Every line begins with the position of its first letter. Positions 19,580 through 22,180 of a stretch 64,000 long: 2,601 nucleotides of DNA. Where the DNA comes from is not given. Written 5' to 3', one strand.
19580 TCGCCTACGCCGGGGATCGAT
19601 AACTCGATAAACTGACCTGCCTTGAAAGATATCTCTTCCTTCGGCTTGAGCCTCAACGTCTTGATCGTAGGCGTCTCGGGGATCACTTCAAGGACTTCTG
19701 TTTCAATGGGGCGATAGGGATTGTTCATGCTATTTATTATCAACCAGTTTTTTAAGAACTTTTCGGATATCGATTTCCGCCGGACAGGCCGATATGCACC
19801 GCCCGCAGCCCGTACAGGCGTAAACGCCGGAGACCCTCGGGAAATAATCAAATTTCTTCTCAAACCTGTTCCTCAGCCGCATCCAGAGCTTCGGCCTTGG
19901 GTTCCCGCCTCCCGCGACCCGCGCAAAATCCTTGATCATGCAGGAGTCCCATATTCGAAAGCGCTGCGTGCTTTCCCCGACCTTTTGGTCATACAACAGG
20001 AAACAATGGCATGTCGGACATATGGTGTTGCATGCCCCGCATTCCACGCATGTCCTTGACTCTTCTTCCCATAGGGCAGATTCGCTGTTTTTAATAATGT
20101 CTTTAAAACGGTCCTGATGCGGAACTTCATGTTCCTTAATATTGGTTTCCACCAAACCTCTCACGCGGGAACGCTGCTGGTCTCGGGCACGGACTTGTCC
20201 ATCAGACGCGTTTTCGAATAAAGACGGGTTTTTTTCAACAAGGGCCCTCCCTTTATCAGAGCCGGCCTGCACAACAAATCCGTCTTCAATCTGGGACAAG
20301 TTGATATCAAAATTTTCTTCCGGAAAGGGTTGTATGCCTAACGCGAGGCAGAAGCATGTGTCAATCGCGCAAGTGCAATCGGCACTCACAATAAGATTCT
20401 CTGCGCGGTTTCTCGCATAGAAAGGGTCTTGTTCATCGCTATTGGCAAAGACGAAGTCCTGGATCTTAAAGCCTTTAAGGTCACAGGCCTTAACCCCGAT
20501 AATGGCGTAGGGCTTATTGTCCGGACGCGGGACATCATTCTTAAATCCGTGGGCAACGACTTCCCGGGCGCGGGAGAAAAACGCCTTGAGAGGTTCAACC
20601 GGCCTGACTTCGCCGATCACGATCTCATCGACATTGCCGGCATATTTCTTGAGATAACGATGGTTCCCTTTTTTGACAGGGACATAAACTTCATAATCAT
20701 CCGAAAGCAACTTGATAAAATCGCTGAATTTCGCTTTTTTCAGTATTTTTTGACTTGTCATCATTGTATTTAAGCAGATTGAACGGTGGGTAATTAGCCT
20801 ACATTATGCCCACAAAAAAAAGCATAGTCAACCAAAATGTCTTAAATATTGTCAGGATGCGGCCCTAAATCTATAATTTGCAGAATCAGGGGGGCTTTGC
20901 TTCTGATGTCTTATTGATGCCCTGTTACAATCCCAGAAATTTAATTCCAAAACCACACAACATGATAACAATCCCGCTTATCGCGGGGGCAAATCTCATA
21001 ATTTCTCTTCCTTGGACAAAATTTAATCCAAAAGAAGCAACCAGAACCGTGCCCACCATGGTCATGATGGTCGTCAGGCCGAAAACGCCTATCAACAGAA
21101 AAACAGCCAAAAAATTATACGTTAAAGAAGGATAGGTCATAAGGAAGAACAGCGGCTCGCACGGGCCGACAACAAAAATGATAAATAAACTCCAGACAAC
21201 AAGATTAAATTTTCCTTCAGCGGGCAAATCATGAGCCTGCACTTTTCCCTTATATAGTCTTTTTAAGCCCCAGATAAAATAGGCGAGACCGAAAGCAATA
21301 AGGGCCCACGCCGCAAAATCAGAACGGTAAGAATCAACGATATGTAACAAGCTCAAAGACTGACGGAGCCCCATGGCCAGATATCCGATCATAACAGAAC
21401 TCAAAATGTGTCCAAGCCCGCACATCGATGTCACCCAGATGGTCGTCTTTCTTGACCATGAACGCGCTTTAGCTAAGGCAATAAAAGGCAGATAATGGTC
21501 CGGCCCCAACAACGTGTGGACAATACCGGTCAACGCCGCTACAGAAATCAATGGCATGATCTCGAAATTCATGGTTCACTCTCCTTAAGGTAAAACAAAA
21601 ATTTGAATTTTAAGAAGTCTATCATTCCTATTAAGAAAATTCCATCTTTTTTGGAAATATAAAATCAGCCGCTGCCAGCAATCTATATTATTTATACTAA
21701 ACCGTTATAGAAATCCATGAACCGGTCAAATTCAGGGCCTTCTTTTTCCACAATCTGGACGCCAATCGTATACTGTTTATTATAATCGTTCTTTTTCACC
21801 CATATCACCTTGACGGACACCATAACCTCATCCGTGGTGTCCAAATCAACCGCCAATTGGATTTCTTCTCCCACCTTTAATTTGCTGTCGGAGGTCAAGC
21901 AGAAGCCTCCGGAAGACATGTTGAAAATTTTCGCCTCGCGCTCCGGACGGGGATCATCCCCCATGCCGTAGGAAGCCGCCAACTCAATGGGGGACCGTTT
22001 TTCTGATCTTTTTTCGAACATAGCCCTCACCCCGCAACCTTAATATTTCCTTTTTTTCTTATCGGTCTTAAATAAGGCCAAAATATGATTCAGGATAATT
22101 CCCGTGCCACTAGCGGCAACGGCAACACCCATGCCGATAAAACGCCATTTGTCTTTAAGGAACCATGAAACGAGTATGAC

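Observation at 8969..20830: Group-4 Mbh/Mrp-type [NiFe] hydrogenase operon headed by a sulfhydrogenase-type beta/gamma pair and a CooF-like polyferredoxin: candidate ion-translocating H2:NAD(P)+ oxidoreductase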

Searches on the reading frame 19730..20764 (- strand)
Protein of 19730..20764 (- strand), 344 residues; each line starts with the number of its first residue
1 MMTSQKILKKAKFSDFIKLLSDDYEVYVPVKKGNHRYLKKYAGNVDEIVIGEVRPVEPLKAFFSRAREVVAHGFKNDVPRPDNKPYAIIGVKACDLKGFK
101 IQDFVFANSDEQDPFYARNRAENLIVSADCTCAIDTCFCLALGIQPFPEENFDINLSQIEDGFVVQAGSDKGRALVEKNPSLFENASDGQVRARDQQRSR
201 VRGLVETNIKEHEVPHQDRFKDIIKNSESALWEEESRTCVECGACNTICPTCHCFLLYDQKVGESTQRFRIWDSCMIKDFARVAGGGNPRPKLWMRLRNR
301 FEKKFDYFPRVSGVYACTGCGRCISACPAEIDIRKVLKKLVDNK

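Call 4: search_protein_families(library=pfam, proteins=[window:19730-20764:-])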
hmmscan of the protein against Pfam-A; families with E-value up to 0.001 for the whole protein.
window:19730-20764:- (344 aa): 11 families
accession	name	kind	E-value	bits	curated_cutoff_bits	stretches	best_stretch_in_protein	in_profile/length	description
PF17179.9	Fer4_22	-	1.2e-30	106.6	27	1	238-331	1-95/95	4Fe-4S dicluster domain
PF13183.11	Fer4_8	-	1.5e-07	32.3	27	1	236-331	2-68/68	4Fe-4S dicluster domain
PF12838.12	Fer4_7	-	2e-07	31.8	27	0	316-330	37-51/52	4Fe-4S dicluster domain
PF13746.11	Fer4_18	-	2e-07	31.6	27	1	311-338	55-82/114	4Fe-4S dicluster domain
PF13237.11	Fer4_10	-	5.5e-06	26.7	25.5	1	234-328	4-53/53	4Fe-4S dicluster domain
PF12797.12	Fer4_2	-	6.3e-06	26.3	24.5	0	316-329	9-22/22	4Fe-4S binding domain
PF00037.32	Fer4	-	1.5e-05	25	21.1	0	316-330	7-21/24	4Fe-4S binding domain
PF13187.11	Fer4_9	-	2.8e-05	24.5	27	1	316-340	1-25/52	4Fe-4S dicluster domain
PF14697.11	Fer4_21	-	3.7e-05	24.2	35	0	221-254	23-56/59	4Fe-4S dicluster domain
PF13534.11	Fer4_17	-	0.00019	22.3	22.2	0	312-332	41-61/61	4Fe-4S dicluster domain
PF25160.1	LdpA_Fe-S-bd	-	0.00038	20.6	27.6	0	316-330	27-41/49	LdpA Fe-S cluster-binding domain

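Call 6: search_protein_families(library=ncbifam, proteins=[window:19730-20764:-], max_evalue=0.00001)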
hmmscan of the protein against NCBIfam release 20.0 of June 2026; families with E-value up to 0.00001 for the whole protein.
window:19730-20764:- (344 aa): 6 families
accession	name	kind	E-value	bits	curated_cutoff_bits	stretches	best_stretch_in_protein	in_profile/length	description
NF040829.1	sulfhyd_ShyB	equivalog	1.2e-55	188.9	690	1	8-340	6-329/334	NAD(P)-dependent hydrogenase/sulfhydrogenase 2 subunit beta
NF040833.1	sulfhyd_HydB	equivalog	1.6e-50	172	750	1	9-341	7-336/367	NADPH-dependent hydrogenase/sulfhydrogenase 1 subunit beta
TIGR02910.1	sulfite_red_A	equivalog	1.4e-38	133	323.15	1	8-341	5-327/334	anaerobic sulfite reductase subunit AsrA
NF004898.0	PRK06259.1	equivalog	1.6e-07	30.3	385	0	312-338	183-210/488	fumarate reductase (CoM/CoB) subunit TfrB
NF040864.1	HgcB_ferredoxin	equivalog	5.1e-06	26.3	99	0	224-251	31-58/93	mercury methylation ferredoxin HgcB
TIGR00384.1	dhsB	subfamily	6.2e-06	25.8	88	0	310-339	191-220/222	succinate dehydrogenase and fumarate reductase iron-sulfur protein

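Call 15: find_homologous_proteins(query=window:19730-20764:-)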
Query window:19730-20764:- (344 aa): 3061 proteins with E <= 0.001 among 4487 candidates; the best 120 are listed.
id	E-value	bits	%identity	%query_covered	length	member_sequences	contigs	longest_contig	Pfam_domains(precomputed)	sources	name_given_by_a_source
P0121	1.2e-236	802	100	100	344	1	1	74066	PF17179.10,PF12797.13,PF00037.33,PF13746.12,PF12838.13,PF13534.12,PF13237.12,PF13183.12,PF13187.12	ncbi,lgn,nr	ncbi:MAG: 4Fe-4S dicluster domain-containing protein [Candidatus Omnitrophica bacterium]|nr:4Fe-4S d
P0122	1.3e-159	549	67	99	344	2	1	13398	PF17179.10,PF12797.13,PF00037.33,PF12838.13,PF13237.12,PF13183.12,PF13187.12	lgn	-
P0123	6.1e-157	540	68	96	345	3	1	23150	PF17179.10,PF12797.13,PF00037.33,PF13237.12,PF13183.12,PF13187.12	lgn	-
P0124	9.5e-156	536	67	96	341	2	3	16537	PF17179.10,PF12797.13,PF00037.33,PF12838.13,PF13534.12,PF13237.12,PF13183.12,PF13187.12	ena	-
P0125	2.8e-155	535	67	99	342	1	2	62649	PF17179.10,PF12797.13,PF00037.33,PF12838.13,PF13237.12,PF13183.12,PF13187.12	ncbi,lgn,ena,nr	ncbi:MAG TPA: hypothetical protein EYP78_02910 [Candidatus Omnitrophica bacterium]|nr:hypothetical p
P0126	5.7e-155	534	66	98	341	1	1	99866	PF17179.10,PF12797.13,PF00037.33,PF13746.12,PF13237.12,PF13183.12,PF13187.12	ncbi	-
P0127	6.1e-155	534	65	99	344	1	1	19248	PF17179.10,PF12797.13,PF00037.33,PF13746.12,PF13237.12,PF13183.12,PF13187.12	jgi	jgi:formate hydrogenlyase subunit 6/NADH:ubiquinone oxidoreductase subunit I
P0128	1.0e-154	533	68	95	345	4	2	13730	PF17179.10,PF12797.13,PF00037.33,PF12838.13,PF13237.12,PF13183.12,PF13187.12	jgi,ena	-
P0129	1.8e-154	532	67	96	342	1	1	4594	PF17179.10,PF12797.13,PF00037.33,PF13746.12,PF13237.12,PF13183.12,PF13187.12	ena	-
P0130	3.5e-154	531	65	99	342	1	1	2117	PF17179.10,PF12797.13,PF13746.12,PF12838.13,PF13534.12,PF13237.12,PF13183.12,PF13187.12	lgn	-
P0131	3.8e-154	531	66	98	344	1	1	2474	PF17179.10,PF12797.13,PF00037.33,PF13237.12,PF13183.12,PF13187.12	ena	-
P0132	4.0e-154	531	66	98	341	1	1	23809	PF17179.10,PF12797.13,PF00037.33,PF13746.12,PF12838.13,PF13534.12,PF13237.12,PF13183.12,PF13187.12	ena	-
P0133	4.5e-154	531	67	97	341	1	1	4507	PF17179.10,PF13237.12,PF13183.12,PF13187.12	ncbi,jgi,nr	ncbi:MAG: 4Fe-4S dicluster domain-containing protein [Candidatus Omnitrophica bacterium]|nr:4Fe-4S d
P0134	6.5e-154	530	68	97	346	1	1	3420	PF17179.10,PF12797.13,PF00037.33,PF12838.13,PF13534.12,PF13237.12,PF13183.12,PF13187.12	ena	-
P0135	6.9e-154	530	65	99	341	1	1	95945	PF17179.10,PF12797.13,PF00037.33,PF13237.12,PF13183.12,PF13187.12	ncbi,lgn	-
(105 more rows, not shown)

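Call 24: search_solved_structures(query=window:19730-20764:-, max_evalue=0.01)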
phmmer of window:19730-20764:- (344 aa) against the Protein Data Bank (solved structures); distinct sequences matched with E-value up to 0.01: 6.
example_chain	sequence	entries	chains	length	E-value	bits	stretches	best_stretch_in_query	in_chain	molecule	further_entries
9nez_B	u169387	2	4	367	1.1e-47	166.1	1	9-339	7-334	Sulfhydrogenase 1 subunit beta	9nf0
8rvu_E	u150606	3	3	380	4.4e-06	29.4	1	177-255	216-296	Formate dehydrogenase, beta subunit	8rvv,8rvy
9t1s_M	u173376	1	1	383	9.2e-06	28.3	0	175-254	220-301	formate dehydrogenase (coenzyme F420)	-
9sfi_A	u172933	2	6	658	0.0015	21.1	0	301-331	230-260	CoB--CoM heterodisulfide reductase iron-sulfur subunit A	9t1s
2fug_9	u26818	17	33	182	0.0046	19.5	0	289-330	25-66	NADH-quinone oxidoreductase chain 9 | NADH-QUINONE OXIDOREDUCTASE SUBUNIT 9 | NADH-quinone oxidoreductase subunit I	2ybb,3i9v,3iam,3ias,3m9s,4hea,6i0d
7bkb_E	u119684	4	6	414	0.0051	19.3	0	216-256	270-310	Formate dehydrogenase, beta subunit (F420)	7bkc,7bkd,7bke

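Call 26: search_protein_representatives(protein=window:19730-20764:-)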
Query: 344 residues. Proteins with E-value up to 0.001 (for the whole library): 3212; up to 1e-10: 2048; up to 1e-30: 835. The best 150 are listed.
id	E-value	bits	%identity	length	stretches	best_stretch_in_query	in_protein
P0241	2.6e-117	408.4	61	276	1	70-342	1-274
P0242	1.1e-97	343.8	58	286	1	8-263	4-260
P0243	9.6e-96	337.4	44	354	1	7-342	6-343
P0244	2.7e-89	316.2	44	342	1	8-341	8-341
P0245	2.7e-89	316.2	43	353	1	10-340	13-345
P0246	2.0e-88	313.4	44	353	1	5-341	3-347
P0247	1.9e-86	306.9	44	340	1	10-340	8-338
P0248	5.6e-84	298.7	46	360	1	8-340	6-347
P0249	6.0e-84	298.6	43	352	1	15-341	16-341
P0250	1.4e-83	297.4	42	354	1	7-340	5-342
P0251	1.7e-83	297.1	43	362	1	8-341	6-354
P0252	1.5e-81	290.8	42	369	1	7-340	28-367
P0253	1.5e-79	284.1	40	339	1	7-340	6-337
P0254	2.5e-79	283.5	40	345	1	8-340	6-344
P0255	3.7e-78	279.6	49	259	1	88-340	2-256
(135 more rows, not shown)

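Call 30: find_related_loci(query=A2, collection=genome_contigs, flank=10000)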
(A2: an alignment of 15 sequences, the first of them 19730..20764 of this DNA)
Query A2 (344 aa) in genome_contigs; peptide patterns used: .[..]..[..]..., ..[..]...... (x = any residue, [..] = any of these).
599 stretches matched a pattern (row limit reached: there are more); 576 encode a relative of the query (tblastn E <= 1e-3); the best 80 are kept; 80 distinct loci.
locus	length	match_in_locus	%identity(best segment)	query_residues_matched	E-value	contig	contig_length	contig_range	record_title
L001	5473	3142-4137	67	13-343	1e-160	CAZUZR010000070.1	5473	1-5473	MAG TPA_asm: uncultured Planctomycetia bacterium isolate binchicken_co266_232 genome assembly, contig: NODE_35313_length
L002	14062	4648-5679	66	1-343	6e-158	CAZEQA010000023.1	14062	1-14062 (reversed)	MAG TPA_asm: uncultured Planctomycetia bacterium isolate binchicken_co34_26 genome assembly, contig: NODE_7271_length_14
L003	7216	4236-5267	64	1-343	9e-155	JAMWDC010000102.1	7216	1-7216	MAG: Candidatus Omnitrophota bacterium isolate QZM4_2.bins.380.Tibet NODE_42600_length_7216_cov_0.854422, whole genome s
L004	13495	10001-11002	65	8-340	1e-153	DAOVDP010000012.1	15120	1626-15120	MAG TPA_asm: Candidatus Latescibacterota bacterium isolate CSMAG_1060 CSMAG_1060_k141_5340168_length_15120_cov_21.8917,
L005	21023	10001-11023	63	7-343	1e-153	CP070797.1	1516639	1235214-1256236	MAG: Candidatus Omnitrophota bacterium isolate bin140 chromosome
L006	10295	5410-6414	64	10-343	2e-153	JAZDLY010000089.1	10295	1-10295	MAG: Candidatus Omnitrophota bacterium isolate MEGAHIT-group-0.624 k141_19577252, whole genome shotgun sequence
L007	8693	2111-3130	65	3-341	4e-153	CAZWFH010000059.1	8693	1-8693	MAG TPA_asm: uncultured Atribacterota bacterium isolate binchicken_co228_37 genome assembly, contig: NODE_12605_length_8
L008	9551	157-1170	63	7-343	3e-153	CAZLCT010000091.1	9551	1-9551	MAG TPA_asm: uncultured bacterium isolate binchicken_co256_57 genome assembly, contig: NODE_19760_length_9551_cov_5.2675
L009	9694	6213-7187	67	20-343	2e-152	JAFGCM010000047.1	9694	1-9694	MAG: Candidatus Omnitrophota bacterium isolate Zod_Metabat.1113 k87_6692700, whole genome shotgun sequence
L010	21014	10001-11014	64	7-343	6e-152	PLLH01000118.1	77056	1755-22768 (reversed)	MAG: Elusimicrobia bacterium isolate fen_1177 73.20120800_E3X.47_contig_1002, whole genome shotgun sequence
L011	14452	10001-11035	64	1-344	2e-151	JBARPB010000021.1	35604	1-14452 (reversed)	MAG: Candidatus Omnitrophota bacterium isolate MFD13423_ilm_asm_bin5 k127_6916, whole genome shotgun sequence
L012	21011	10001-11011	65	8-343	3e-151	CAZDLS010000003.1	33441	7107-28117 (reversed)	MAG TPA_asm: uncultured Planctomycetia bacterium isolate SRP214966_co2_480 genome assembly, contig: NODE_1525_length_334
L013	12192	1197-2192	65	13-343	9e-151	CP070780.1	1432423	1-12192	MAG: Candidatus Omnitrophota bacterium isolate bin17 chromosome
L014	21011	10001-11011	64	8-343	6e-151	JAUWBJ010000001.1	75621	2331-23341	MAG: Candidatus Omnitrophota bacterium isolate CSMAG_1317 CSMAG_1317_k141_269954_length_75621_cov_9.0000, whole genome s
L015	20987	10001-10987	66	16-343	1e-150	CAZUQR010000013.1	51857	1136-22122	MAG TPA_asm: uncultured Planctomycetia bacterium isolate binchicken_co34_570 genome assembly, contig: NODE_828_length_51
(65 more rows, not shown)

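Call 47: search_solved_structures(query=window:19730-20764:-, max_evalue=1e-20, show_alignments=1)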
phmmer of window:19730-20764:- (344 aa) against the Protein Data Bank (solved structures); distinct sequences matched with E-value up to 1e-20: 1.
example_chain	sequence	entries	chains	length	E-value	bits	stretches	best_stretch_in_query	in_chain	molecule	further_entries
9nez_B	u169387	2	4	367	1.1e-47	166.1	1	9-339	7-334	Sulfhydrogenase 1 subunit beta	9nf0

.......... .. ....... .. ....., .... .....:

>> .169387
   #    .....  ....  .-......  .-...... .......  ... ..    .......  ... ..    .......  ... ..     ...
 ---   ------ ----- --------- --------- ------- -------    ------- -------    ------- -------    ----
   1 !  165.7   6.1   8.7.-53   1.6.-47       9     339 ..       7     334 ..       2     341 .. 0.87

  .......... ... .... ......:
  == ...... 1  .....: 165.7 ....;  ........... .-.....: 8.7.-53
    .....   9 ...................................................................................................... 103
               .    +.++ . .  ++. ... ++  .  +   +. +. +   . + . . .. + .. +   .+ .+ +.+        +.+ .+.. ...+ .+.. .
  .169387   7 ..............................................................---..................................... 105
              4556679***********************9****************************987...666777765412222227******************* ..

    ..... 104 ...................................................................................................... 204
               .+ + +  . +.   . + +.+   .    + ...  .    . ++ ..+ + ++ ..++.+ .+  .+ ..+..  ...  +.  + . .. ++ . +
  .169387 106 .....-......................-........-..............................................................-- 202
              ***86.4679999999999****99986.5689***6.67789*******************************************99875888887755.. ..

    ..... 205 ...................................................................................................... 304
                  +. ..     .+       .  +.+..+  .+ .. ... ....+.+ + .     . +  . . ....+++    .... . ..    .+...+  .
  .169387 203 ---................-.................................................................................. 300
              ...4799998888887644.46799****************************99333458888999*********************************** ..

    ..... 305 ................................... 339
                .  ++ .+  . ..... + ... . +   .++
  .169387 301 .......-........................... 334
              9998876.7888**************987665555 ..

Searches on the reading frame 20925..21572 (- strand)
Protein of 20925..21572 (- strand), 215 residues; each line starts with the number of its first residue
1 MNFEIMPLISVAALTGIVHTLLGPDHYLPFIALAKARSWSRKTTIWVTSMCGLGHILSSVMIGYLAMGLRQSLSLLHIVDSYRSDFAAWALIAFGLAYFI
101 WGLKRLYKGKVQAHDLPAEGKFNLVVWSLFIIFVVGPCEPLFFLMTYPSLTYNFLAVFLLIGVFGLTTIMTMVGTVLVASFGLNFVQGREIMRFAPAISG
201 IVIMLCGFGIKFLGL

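Call 5: search_protein_families(library=pfam, proteins=[window:20925-21572:-])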
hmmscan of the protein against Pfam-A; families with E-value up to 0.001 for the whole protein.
window:20925-21572:- (215 aa): 1 family
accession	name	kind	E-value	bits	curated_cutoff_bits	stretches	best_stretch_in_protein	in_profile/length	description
PF13386.12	DsbD_2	-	0.00032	21.1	24.9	1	42-199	29-193/199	Cytochrome C biogenesis protein transmembrane region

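Call 6: search_protein_families(library=ncbifam, proteins=[window:20925-21572:-], max_evalue=0.00001)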
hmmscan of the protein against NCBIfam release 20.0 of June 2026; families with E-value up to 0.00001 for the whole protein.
window:20925-21572:- (215 aa): 0 families

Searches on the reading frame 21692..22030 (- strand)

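Call 22: search_protein_families(library=pfam, proteins=[window:21692-22030:-], max_evalue=0.00001)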
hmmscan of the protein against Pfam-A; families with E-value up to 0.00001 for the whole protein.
window:21692-22030:- (112 aa): 1 family
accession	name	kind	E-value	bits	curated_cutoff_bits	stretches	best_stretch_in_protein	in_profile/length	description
PF07238.19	PilZ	-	4.5e-10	40.2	22.5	1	6-97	1-89/102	PilZ domain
